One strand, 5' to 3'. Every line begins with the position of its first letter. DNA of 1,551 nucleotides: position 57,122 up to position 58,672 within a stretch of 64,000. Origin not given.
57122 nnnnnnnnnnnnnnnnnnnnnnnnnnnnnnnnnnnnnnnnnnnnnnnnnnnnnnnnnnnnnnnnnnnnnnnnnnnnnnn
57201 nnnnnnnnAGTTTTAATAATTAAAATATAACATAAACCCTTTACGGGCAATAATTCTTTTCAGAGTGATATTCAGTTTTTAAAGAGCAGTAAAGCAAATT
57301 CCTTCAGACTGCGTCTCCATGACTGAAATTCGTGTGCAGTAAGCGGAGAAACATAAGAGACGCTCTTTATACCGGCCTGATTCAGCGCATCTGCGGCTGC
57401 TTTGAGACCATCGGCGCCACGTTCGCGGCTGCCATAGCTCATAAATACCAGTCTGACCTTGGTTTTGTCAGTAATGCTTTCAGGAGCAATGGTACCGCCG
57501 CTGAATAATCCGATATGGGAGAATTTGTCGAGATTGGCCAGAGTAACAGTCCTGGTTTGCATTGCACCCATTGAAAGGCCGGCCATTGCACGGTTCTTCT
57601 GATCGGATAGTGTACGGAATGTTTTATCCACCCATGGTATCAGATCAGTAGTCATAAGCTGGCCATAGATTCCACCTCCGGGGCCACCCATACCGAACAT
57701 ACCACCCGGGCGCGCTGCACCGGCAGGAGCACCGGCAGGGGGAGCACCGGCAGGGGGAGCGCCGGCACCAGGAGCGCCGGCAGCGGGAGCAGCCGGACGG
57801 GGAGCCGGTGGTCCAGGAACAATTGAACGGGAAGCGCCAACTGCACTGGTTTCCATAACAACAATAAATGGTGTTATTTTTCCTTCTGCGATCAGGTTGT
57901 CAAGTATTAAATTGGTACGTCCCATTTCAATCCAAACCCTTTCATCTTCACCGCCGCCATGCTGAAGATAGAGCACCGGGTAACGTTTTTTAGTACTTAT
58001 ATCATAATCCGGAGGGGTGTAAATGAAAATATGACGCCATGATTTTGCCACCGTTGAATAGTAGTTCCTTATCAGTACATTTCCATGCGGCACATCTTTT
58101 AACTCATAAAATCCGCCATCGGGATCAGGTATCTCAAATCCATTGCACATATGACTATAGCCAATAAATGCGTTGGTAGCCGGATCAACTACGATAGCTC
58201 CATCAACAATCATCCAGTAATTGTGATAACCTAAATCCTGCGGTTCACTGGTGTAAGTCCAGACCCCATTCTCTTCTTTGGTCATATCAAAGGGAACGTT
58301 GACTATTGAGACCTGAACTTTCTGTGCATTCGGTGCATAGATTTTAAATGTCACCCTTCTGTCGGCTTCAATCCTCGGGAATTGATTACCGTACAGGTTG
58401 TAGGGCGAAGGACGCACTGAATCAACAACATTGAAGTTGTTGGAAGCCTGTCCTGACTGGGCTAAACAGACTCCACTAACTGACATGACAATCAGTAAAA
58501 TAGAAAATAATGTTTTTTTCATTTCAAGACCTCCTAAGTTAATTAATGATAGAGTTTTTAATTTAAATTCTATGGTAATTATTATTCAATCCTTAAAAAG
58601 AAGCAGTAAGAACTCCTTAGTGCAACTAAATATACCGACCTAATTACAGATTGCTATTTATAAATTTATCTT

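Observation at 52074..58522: Five tandem CBM48-like/CE1 esterase paralogs, four with a long Pro/Ala/Gly-rich insertion inside the hydrolase domain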

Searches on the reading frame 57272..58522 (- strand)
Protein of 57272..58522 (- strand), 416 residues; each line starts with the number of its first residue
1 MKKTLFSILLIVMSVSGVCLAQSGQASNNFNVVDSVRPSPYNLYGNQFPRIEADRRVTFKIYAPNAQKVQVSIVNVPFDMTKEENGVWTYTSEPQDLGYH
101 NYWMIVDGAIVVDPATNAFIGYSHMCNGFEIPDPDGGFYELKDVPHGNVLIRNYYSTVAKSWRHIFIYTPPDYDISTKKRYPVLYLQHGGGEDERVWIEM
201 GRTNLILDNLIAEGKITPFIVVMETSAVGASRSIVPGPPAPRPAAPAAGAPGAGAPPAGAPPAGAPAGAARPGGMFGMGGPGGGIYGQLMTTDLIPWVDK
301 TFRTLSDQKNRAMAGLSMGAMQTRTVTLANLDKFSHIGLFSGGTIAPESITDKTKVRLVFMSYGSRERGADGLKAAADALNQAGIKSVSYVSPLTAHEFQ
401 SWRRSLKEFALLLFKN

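Call 4: search_protein_families(library=pfam, proteins=[window:57272-58522:-], max_evalue=0.01)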
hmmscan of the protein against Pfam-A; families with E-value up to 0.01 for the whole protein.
window:57272-58522:- (416 aa): 2 families
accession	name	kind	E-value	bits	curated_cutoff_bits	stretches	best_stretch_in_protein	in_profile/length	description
PF00756.26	Esterase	-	1.3e-15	58.3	22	2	286-342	94-148/251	Putative esterase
PF02922.24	CBM_48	-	0.0025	18.6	22.4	1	55-94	11-56/83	Carbohydrate-binding module 48 (Isoamylase N-terminal domain)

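Call 52: search_solved_structures(query=window:57272-58522:-, max_evalue=1e-60)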
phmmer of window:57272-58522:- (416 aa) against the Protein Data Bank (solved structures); distinct sequences matched with E-value up to 1e-60: 6.
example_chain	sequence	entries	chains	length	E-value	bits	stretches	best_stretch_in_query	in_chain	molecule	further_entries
6rzo_B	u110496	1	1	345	1.3e-97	330.4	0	35-225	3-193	Ferulic acid esterase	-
6rzo_A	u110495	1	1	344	1.5e-97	330.2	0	35-225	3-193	Ferulic acid esterase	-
7b5v_A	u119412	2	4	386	2.8e-84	286.5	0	41-238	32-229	Carbohydrate Esterase family 1 protein with an N-terminal carbohydrate binding module fami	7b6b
6mou_A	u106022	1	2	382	1e-83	284.6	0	35-229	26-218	Isoamylase N-terminal domain protein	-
6mot_A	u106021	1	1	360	1.8e-83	283.8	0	37-228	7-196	Isoamylase N-terminal domain protein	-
6ne9_A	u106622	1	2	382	6.8e-81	275.3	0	31-226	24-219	Isoamylase protein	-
